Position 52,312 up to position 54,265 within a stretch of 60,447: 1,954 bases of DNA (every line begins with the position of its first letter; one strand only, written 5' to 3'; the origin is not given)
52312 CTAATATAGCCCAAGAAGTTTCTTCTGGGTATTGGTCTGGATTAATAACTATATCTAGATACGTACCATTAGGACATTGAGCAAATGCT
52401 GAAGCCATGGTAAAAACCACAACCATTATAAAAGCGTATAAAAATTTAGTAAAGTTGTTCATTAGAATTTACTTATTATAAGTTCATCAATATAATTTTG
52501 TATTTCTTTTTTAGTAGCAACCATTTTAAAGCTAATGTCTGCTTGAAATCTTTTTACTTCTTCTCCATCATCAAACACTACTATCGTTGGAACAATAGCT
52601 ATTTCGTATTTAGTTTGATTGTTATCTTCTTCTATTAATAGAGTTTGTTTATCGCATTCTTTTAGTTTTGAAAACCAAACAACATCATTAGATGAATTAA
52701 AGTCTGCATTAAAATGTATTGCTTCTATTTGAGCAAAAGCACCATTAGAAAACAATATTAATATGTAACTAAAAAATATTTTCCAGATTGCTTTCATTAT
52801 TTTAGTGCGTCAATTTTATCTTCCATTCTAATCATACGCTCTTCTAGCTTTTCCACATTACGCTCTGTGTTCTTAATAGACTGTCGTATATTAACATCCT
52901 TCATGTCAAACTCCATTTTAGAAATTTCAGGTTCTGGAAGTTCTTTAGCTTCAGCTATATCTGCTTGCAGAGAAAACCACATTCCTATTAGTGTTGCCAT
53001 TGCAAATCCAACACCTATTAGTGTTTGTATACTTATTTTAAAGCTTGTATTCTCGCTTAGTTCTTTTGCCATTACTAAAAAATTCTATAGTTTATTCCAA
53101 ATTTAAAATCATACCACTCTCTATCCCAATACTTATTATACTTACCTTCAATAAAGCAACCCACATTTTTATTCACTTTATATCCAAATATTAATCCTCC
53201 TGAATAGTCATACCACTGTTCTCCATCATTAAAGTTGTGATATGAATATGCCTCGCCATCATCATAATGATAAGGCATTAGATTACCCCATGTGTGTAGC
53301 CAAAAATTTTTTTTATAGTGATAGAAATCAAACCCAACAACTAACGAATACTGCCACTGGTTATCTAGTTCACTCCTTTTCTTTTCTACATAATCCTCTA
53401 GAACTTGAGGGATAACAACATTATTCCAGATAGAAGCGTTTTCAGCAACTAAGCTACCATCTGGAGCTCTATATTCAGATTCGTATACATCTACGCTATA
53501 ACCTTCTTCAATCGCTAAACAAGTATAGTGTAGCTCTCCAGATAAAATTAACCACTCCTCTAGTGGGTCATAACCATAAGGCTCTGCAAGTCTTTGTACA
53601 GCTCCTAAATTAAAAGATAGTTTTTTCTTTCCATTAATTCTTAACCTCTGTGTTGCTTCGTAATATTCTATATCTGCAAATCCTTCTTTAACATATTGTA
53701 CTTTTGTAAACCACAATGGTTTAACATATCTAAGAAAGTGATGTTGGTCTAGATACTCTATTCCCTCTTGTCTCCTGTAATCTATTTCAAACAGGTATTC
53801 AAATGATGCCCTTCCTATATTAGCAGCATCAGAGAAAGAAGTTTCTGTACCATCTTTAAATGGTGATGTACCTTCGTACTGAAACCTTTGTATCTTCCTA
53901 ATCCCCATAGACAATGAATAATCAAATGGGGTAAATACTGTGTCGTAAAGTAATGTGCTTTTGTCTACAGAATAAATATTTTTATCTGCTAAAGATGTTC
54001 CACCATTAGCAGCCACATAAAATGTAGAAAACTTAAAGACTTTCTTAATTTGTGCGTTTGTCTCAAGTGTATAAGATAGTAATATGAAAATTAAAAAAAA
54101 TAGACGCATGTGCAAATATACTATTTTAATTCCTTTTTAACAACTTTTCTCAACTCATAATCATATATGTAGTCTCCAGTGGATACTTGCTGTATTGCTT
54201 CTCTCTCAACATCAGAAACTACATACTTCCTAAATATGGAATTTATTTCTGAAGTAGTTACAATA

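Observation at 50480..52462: Phage-encoded cargo for the host type IX secretion system, built from 11 disulfide-type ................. repeats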

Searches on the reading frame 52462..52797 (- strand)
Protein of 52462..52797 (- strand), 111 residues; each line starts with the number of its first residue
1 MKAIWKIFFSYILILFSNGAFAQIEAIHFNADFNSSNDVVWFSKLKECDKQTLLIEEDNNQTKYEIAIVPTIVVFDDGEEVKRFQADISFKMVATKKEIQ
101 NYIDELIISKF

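Call 10: search_protein_families(library=phrogs, proteins=[window:52462-52797:-], max_evalue=0.001)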
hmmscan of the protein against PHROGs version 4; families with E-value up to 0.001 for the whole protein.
window:52462-52797:- (111 aa): 0 families

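Call 11: search_protein_families(library=pfam, proteins=[window:52462-52797:-], max_evalue=0.01)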
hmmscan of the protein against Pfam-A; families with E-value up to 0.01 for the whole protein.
window:52462-52797:- (111 aa): 0 families

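Call 58: search_protein_families(library=ncbifam, proteins=[window:52462-52797:-], max_evalue=1)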
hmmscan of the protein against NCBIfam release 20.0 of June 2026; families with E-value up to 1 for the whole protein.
window:52462-52797:- (111 aa): 1 family
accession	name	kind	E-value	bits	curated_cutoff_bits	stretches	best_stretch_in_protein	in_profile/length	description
TIGR01068.1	thioredoxin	equivalog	0.0014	18.7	96.8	1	57-85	57-85/101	thioredoxin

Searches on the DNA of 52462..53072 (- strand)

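Call 77: search_dna_similar(query=window:52462-53072:-, collection=phages, mode=distant, max_rows=10, max_evalue=0.001)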
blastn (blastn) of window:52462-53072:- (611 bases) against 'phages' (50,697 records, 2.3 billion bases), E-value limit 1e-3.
No match.

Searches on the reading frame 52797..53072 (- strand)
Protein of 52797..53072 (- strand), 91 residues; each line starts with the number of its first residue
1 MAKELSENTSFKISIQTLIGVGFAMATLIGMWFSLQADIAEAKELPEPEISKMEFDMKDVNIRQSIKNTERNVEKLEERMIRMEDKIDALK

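Call 10: search_protein_families(library=phrogs, proteins=[window:52797-53072:-], max_evalue=0.001)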
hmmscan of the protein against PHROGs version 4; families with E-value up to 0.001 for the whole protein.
window:52797-53072:- (91 aa): 2 families
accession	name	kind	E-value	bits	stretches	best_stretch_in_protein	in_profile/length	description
phrog_1863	-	unknown function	0.00013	22.8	1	17-88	6-82/97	-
phrog_1009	-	unknown function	0.00034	21.7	1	15-89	14-87/103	-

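Call 11: search_protein_families(library=pfam, proteins=[window:52797-53072:-], max_evalue=0.01)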
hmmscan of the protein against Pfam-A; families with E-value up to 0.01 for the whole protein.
window:52797-53072:- (91 aa): 0 families

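Call 58: search_protein_families(library=ncbifam, proteins=[window:52797-53072:-], max_evalue=1)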
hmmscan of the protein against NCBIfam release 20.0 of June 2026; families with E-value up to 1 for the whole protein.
window:52797-53072:- (91 aa): 2 families
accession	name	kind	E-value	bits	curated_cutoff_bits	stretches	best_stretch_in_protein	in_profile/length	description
NF040877.1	SE1832_fam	equivalog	0.006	16.5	45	1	68-90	25-47/51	SE1832 family protein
NF053525.1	thylo_ssr2422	subfamily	0.098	13.1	38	1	52-89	13-48/77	ssr2422 family thylakoid membrane protein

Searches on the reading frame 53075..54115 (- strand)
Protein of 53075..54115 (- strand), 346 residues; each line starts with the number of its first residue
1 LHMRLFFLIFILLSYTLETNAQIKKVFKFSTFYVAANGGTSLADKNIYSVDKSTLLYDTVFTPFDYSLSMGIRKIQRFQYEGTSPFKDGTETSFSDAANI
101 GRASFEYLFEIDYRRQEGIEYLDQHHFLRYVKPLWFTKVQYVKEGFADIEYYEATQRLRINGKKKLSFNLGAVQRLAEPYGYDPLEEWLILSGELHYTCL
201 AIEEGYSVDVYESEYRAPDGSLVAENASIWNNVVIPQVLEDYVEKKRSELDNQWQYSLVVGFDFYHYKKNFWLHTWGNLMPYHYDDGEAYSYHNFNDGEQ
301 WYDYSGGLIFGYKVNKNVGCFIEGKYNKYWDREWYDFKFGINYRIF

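Call 10: search_protein_families(library=phrogs, proteins=[window:53075-54115:-], max_evalue=0.001)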
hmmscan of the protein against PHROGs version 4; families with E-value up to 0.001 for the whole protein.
window:53075-54115:- (346 aa): 0 families

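Call 11: search_protein_families(library=pfam, proteins=[window:53075-54115:-], max_evalue=0.01)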
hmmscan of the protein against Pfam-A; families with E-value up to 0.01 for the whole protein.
window:53075-54115:- (346 aa): 0 families

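Call 38: find_homologous_proteins(query=window:53075-54115:-, max_evalue=0.001)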
Query window:53075-54115:- (346 aa): 3469 proteins with E <= 0.001 among 4296 candidates; the best 120 are listed.
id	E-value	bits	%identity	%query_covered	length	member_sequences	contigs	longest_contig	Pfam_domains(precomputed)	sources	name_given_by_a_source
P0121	2.7e-235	798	100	99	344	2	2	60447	-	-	-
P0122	5.9e-226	768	95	99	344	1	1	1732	-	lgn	-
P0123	3.5e-195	666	81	99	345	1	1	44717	-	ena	-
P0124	1.4e-192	658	79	100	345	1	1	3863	-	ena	-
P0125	2.5e-190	650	81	95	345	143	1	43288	-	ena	-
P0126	1.7e-189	648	77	100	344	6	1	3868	-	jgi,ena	-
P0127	1.9e-188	644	76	100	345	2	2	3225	-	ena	-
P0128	1.8e-187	641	76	100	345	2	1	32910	-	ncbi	-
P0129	4.0e-187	640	77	99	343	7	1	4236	-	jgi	jgi:hypothetical protein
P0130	2.2e-186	637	76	99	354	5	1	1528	-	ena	-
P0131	1.2e-185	635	76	99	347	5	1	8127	-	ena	-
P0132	2.4e-185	634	77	99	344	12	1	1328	-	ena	-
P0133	4.7e-185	633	77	99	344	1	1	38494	-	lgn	-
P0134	5.9e-185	633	78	94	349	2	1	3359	-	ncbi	-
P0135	6.2e-185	633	75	99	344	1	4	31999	-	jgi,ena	-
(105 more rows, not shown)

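Call 41: search_solved_structures(query=A2, max_evalue=10)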
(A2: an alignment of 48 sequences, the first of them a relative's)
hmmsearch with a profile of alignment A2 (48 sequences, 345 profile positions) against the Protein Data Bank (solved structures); distinct sequences matched with E-value up to 10: 0.

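Call 46: search_dna_similar(query=window:53075-54115:-, collection=phages, mode=protein, max_rows=20, max_evalue=0.01)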
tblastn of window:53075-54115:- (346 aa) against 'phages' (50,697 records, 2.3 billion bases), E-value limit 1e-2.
No match.

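Call 47: predict_structure(alignment_id=A2)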
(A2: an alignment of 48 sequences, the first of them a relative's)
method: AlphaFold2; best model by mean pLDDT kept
length: 344 residues; sequences in the alignment: 48
mean_pLDDT: 50.6   pTM: 0.43
mean pLDDT of the five models: 50.6, 49.6, 44.2, 43.2, 40.2
residues with pLDDT >= 90: 3; 70-90: 73; 50-70: 104; < 50: 164
segments of 3 or more residues with pLDDT < 50: 16-45, 47-49, 52-157, 170-174, 176-179, 288-294, 341-344
pLDDT, mean of each block of 10 residues (from residue 1): 79 52 29 24 43 35 26 27 32 24 26 24 24 33 33 45 52 48 69 73 83 88 80 76 68 54 66 59 50 54 66 67 59 56 42
secondary structure, 60 per line:
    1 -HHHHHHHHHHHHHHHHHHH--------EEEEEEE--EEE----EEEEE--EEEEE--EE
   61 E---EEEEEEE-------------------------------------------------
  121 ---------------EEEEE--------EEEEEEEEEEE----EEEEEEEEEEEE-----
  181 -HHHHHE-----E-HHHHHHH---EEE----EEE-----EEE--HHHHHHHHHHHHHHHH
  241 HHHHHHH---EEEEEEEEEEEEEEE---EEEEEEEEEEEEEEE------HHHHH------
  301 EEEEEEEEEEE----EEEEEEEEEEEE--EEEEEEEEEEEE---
elements in order: H2-20 E29-35 E38-40 E45-49 E52-56 E59-61 E65-71 E136-140 E149-159 E164-175 H182-186 H195-201 E205-207 E212-214 E220-222 H225-247 E251-265 E269-283 H290-294 E301-311 E316-327 E330-341

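Call 50: fold_search(model_id=the predicted structure, library=pdb)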
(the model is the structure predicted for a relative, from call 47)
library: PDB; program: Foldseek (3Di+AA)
matches with E <= 10: 482; with E <= 0.001: 0
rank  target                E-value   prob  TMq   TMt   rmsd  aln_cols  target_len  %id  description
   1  3pgr                  5.2e-03  0.99  0.31  0.28  13.1       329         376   11  Asp348Arg mutant of EcFadL (released 2011-05-25)
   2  2r8a_A                9.9e-03  0.98  0.29  0.28  11.9       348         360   11  Crystal structure of the long-chain fatty acid transporter FadL mutant delta N8 (released 2008-09-23)
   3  2r89_A                1.7e-02  0.95  0.29  0.28  11.4       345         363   11  Crystal structure of the long-chain fatty acid transporter FadL mutant delta N3 (released 2008-09-23)
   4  5mdq_A                2.6e-02  1.00  0.25  0.25   9.5       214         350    9  Crystal structure of outer membrane expressed Chitoporin VhChip from Vibrio harveyi (released 2017-12-20)
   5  1i78_A                2.9e-02  0.91  0.20  0.22  14.9       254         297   10  CRYSTAL STRUCTURE OF OUTER MEMBRANE PROTEASE OMPT FROM ESCHERICHIA COLI (released 2001-10-03)
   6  2wjr                  4.0e-02  0.92  0.27  0.40  15.7       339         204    7  NanC porin structure in rhombohedral crystal form. (released 2009-10-13)
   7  9n2d_A                4.0e-02  0.90  0.25  0.16  11.4       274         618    8  Cryo-EM structure of an extended F. johnsoniae BAM complex, composite map (released 2025-07-09)
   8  9a34_MODEL_1_A        4.0e-02  0.85  0.19  0.20  14.5       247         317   10  Model of E. coli OmpT by in-cell photo-crosslinking MS and deep learning (released 2023-02-24)
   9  3pgs_A                4.6e-02  0.63  0.24  0.20  18.3       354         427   10  Phe3Gly mutant of EcFadL (released 2011-05-25)
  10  5o65_C                4.9e-02  0.54  0.17  0.20  20.7       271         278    8  Crystal Structure of the Pseudomonas functional amyloid secretion protein FapF (released 2017-08-23)
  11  1t1l_A                5.2e-02  0.60  0.25  0.21  13.5       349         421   10  Crystal structure of the long-chain fatty acid transporter FadL (released 2004-06-15)
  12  5o68_G                5.4e-02  0.38  0.17  0.21  13.9       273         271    7  Crystal Structure of the Pseudomonas functional amyloid secretion protein FapF - R157A mutant (released 2017-08-23)
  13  5o68_I                6.1e-02  0.41  0.18  0.22  24.0       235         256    8  Crystal Structure of the Pseudomonas functional amyloid secretion protein FapF - R157A mutant (released 2017-08-23)
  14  2x9k                  6.7e-02  0.72  0.20  0.23  20.3       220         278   10  Structure of a E.coli porin (released 2011-01-26)
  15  1t16_A                6.7e-02  0.57  0.18  0.15  12.4       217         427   12  Crystal structure of the bacterial fatty acid transporter FadL from Escherichia coli (released 2004-06-15)
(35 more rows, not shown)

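Call 55: search_protein_families(library=pfam, alignment_id=A2, max_evalue=10)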
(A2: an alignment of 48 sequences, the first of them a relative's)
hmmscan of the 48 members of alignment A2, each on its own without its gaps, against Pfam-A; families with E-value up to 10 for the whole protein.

A. member 1, P0121 (344 aa): 0 families

B. families by the number of members that match (of 48 scanned): 8 families
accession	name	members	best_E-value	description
PF18830.6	LPD16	2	0.0019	Large polyvalent protein-associated domain 16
PF11777.13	DUF3316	2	0.021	Protein of unknown function (DUF3316)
PF08460.16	SH3_5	2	0.056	Bacterial SH3 domain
PF02608.20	Bmp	2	0.086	ABC transporter substrate-binding protein PnrA-like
PF16445.10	DUF5042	1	0.026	Domain of unknown function (DUF5042)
PF14663.11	RasGEF_N_2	1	0.081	Rapamycin-insensitive companion of mTOR RasGEF_N domain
PF21529.2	GLV1-2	1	0.26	Gloven 1/2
PF04193.19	PQ-loop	1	4.1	PQ loop repeat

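Call 58: search_protein_families(library=ncbifam, proteins=[window:53075-54115:-], max_evalue=1)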
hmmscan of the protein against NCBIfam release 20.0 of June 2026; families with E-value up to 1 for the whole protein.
window:53075-54115:- (346 aa): 0 families

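Call 65: search_protein_representatives(alignment_id=A2)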
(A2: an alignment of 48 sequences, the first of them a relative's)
Query: 48 sequences, 345 profile positions. Proteins with E-value up to 0.001 (for the whole library): 350; up to 1e-10: 177; up to 1e-30: 44. The best 150 are listed.
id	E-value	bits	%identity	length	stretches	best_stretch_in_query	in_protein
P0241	9.2e-128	442.8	-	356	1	11-344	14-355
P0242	2.7e-116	405.1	-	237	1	107-344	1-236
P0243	9.7e-88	311.2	-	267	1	16-246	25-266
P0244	2.3e-79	283.6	-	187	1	165-345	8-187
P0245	1.4e-71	258.0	-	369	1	2-345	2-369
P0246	4.1e-70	253.2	-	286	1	4-208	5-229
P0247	5.1e-64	233.2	-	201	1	190-345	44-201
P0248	1.8e-62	228.1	-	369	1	3-343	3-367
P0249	6.7e-59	216.3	-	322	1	43-342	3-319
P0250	3.3e-58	214.0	-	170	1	120-255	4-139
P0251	4.2e-58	213.7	-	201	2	146-237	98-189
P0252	2.3e-56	208.0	-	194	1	5-178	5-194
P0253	1.2e-55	205.6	-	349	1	6-345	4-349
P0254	1.4e-55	205.4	-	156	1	213-328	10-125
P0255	9.0e-51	189.6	-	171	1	82-214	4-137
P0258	1.4e-49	185.7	-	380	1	17-344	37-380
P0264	6.8e-43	163.7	-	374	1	2-345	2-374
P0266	7.1e-41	157.1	-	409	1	18-343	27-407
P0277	3.0e-35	138.6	-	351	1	23-345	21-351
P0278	3.2e-35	138.5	-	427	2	215-343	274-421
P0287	2.1e-27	112.7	-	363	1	24-345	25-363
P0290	1.8e-26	109.7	-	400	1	25-340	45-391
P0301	6.4e-25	104.6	-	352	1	4-344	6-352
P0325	6.7e-21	91.4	-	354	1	57-342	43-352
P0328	1.7e-20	90.0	-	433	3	214-297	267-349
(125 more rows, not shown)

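Call 66: search_protein_families(library=pfam, proteins=[P0266, P0278, P0287, P0290, P0301, P0325, P0328, P0258, P0264, P0277], max_evalue=1)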
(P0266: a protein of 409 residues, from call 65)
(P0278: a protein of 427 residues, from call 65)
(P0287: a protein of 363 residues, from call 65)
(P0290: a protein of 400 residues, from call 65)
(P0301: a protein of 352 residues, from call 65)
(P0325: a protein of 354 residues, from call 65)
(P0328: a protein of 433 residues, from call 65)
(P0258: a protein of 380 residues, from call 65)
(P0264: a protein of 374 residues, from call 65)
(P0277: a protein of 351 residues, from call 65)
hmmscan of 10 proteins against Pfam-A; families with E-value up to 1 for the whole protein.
P0266 (409 aa): 0 families

P0278 (427 aa): 0 families

P0287 (363 aa): 0 families

P0290 (400 aa): 1 family
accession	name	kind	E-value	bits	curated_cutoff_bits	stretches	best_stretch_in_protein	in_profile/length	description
PF01676.23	Metalloenzyme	-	0.028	14.4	24.3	1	32-102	78-150/252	Metalloenzyme superfamily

P0301 (352 aa): 1 family
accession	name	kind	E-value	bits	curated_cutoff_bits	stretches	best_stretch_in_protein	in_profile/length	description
PF10140.15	YukC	-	0.092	12.1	27.4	1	225-268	213-256/357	WXG100 protein secretion system (Wss), protein YukC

P0325 (354 aa): 0 families

P0328 (433 aa): 0 families

P0258 (380 aa): 0 families

P0264 (374 aa): 1 family
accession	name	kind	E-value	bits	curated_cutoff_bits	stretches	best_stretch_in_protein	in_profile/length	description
PF23431.1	BROMI_N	-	0.18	12.3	25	1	242-270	31-59/127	Broad-minded protein N-terminal domain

P0277 (351 aa): 0 families

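Call 82: find_related_loci(query=A2, collection=viral_contigs, flank=6000)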
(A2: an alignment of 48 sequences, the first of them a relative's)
Query A2 (344 aa) in viral_contigs; peptide patterns used: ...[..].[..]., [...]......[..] (x = any residue, [..] = any of these).
599 stretches matched a pattern (row limit reached: there are more); 517 encode a relative of the query (tblastn E <= 1e-3); the best 80 are kept; 80 distinct loci.
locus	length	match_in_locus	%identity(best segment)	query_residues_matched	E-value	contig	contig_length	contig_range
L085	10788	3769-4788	81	5-344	0e+0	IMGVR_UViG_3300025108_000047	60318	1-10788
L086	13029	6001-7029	78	1-344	0e+0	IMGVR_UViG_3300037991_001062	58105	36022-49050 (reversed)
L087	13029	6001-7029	78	1-344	0e+0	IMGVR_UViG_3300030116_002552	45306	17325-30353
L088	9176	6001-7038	79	2-344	0e+0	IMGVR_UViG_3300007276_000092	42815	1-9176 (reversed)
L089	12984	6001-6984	82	17-344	0e+0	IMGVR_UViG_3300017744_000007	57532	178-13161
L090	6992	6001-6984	82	17-344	0e+0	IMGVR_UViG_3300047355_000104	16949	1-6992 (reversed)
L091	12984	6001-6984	82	17-344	0e+0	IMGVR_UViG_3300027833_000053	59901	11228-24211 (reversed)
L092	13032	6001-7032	77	1-344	0e+0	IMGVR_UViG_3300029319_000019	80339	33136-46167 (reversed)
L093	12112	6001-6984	80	17-344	0e+0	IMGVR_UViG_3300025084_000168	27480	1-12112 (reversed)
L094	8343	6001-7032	77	1-344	0e+0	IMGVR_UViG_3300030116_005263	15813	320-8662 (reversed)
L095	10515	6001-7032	76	1-344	0e+0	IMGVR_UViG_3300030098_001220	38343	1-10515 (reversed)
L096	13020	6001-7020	79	6-344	0e+0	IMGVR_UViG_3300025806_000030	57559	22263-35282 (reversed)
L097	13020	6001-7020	79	6-344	0e+0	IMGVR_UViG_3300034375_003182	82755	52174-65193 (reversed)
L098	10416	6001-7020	79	6-344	0e+0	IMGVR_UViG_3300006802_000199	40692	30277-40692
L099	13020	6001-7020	79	6-344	0e+0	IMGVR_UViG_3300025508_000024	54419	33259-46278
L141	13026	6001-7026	64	17-344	1e-144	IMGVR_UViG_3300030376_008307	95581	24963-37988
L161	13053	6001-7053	58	5-344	2e-137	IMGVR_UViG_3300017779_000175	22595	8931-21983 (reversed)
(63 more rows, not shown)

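Call 85: search_protein_families(library=pfam, proteins=[L141:8056-11442:+, L161:7697-11002:+], max_evalue=1)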
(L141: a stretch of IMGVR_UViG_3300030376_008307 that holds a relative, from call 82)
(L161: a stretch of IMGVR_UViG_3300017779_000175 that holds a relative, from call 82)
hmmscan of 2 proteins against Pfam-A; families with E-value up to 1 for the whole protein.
L141:8056-11442:+ (1129 aa): 2 families
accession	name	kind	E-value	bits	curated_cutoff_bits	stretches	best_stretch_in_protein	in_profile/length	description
PF18962.6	Por_Secre_tail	-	5.5e-12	46.2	27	1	1062-1127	1-74/75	Secretion system C-terminal sorting domain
PF16967.11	TcfC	-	0.11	12.5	29.4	1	1098-1120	33-56/68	E-set like domain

L161:7697-11002:+ (1102 aa): 2 families
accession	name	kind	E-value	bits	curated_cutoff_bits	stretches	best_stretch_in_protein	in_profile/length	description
PF18962.6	Por_Secre_tail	-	7.7e-11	42.6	27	1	1038-1099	1-73/75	Secretion system C-terminal sorting domain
PF11589.14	DUF3244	-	0.049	14.1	25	1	1048-1093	37-88/96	Domain of unknown function (DUF3244)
